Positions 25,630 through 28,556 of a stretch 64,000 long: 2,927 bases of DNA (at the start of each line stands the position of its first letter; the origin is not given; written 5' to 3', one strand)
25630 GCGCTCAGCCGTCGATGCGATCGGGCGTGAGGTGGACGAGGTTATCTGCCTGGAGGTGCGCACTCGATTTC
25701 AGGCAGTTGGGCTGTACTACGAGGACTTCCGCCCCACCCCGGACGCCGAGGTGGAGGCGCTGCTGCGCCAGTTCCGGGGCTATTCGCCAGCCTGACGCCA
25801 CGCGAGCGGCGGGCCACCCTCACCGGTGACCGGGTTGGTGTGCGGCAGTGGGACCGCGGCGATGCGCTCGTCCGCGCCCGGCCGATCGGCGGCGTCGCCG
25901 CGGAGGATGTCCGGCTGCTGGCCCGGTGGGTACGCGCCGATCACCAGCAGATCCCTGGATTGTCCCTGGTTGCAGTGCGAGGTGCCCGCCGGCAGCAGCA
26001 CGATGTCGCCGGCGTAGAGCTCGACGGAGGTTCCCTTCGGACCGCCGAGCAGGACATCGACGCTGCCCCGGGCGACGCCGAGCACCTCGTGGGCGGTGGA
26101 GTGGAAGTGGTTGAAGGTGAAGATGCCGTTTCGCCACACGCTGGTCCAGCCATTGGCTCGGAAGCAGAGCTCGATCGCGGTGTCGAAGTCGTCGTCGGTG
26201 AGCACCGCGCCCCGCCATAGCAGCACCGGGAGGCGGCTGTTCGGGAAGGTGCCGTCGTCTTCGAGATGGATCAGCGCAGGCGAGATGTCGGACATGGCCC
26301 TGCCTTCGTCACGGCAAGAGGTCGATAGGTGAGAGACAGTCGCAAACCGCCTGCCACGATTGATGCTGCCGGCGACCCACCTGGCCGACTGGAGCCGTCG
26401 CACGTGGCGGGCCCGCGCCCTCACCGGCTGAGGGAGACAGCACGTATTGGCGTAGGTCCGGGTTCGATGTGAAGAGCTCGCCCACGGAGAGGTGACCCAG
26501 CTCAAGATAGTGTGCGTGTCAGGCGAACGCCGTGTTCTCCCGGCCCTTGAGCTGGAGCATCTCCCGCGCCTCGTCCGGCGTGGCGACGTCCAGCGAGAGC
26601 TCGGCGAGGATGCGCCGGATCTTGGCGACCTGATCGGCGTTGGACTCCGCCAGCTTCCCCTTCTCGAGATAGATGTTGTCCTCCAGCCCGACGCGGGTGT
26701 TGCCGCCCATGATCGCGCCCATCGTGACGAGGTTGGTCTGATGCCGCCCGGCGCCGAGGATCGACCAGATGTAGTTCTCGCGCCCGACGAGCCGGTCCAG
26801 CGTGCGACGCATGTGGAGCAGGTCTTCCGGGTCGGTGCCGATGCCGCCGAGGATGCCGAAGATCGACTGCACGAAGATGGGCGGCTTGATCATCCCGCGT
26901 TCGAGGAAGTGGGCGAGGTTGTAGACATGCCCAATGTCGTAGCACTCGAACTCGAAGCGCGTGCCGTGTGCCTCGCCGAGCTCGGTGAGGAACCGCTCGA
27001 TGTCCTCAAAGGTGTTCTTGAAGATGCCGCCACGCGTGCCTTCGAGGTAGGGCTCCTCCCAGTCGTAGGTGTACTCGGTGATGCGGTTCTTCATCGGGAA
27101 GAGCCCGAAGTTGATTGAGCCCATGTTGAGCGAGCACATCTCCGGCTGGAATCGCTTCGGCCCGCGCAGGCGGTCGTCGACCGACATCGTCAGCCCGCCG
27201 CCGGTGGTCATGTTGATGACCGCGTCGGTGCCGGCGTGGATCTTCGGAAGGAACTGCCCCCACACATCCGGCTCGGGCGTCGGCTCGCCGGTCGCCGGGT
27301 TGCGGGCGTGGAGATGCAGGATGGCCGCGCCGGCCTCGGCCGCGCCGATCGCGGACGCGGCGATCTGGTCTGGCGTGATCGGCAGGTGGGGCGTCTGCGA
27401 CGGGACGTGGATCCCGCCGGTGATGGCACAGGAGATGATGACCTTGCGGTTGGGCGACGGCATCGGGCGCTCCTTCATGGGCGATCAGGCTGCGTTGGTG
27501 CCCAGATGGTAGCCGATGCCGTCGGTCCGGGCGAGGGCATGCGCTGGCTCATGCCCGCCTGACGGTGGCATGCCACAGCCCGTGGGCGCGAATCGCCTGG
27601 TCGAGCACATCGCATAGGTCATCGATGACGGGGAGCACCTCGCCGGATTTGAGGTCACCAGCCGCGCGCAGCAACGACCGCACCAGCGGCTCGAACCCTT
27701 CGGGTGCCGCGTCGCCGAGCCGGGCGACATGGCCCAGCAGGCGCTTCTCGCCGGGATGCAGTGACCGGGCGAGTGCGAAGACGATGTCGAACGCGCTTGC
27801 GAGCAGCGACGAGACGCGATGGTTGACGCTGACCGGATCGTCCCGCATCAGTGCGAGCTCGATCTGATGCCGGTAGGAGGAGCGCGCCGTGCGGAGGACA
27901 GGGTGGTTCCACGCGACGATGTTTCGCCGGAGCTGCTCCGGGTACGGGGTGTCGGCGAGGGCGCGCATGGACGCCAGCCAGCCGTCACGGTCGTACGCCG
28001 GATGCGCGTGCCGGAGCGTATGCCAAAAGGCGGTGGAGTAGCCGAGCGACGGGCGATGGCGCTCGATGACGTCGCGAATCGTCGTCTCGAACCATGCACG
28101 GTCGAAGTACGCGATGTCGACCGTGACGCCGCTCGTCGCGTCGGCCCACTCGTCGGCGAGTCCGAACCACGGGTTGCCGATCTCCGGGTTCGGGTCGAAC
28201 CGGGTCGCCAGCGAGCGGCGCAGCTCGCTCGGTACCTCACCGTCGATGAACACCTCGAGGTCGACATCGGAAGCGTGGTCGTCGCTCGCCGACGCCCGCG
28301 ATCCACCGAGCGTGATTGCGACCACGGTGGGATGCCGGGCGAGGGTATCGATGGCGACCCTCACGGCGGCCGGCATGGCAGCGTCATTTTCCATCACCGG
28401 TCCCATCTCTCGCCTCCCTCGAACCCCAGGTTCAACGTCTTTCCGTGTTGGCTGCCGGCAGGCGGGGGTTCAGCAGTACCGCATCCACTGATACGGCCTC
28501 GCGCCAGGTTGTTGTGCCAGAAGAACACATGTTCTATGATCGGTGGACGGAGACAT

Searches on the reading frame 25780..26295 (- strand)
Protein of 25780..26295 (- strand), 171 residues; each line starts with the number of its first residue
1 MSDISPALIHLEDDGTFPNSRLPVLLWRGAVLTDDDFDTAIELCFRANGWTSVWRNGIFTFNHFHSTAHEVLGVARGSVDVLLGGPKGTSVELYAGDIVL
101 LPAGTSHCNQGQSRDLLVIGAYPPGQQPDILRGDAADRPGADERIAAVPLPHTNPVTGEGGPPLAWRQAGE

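Call 83: search_protein_families(library=pfam, proteins=[window:25780-26295:-], max_evalue=0.05)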
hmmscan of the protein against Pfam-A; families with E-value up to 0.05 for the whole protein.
window:25780-26295:- (171 aa): 4 families
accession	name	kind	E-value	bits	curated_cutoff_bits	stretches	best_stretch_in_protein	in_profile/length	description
PF00190.28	Cupin_1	-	0.00018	21.6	22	1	63-119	49-110/151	Cupin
PF07883.17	Cupin_2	-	0.00041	20.5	27.2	1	62-108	13-55/70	Cupin domain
PF12852.13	Cupin_6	-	0.00092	19.5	26.7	1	71-109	37-74/183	Cupin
PF05899.18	Cupin_3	-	0.022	14.9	23.5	1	68-106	25-61/74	EutQ-like cupin domain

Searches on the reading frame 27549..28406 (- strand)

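Call 4: search_protein_families(library=pfam, proteins=[window:27549-28406:-], max_evalue=0.01)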
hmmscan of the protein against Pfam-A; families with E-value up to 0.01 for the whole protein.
window:27549-28406:- (285 aa): 2 families
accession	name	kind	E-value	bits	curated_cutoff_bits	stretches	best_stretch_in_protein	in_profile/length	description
PF18765.7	Polbeta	-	0.00044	20.8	26.9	1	19-68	4-53/93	Polymerase beta, Nucleotidyltransferase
PF13228.11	DUF4037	-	0.0023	19.1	22.1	1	138-221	19-99/101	Domain of unknown function (DUF4037)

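Call 7: search_protein_families(library=padloc, proteins=[window:27549-28403:-], max_evalue=0.01)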
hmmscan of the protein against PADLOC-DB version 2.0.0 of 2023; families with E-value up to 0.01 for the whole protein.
window:27549-28403:- (284 aa): 1 family
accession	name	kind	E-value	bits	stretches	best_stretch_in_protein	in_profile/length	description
PDLC04907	PDC-S09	-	2.3e-06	25.7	1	6-65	6-65/114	-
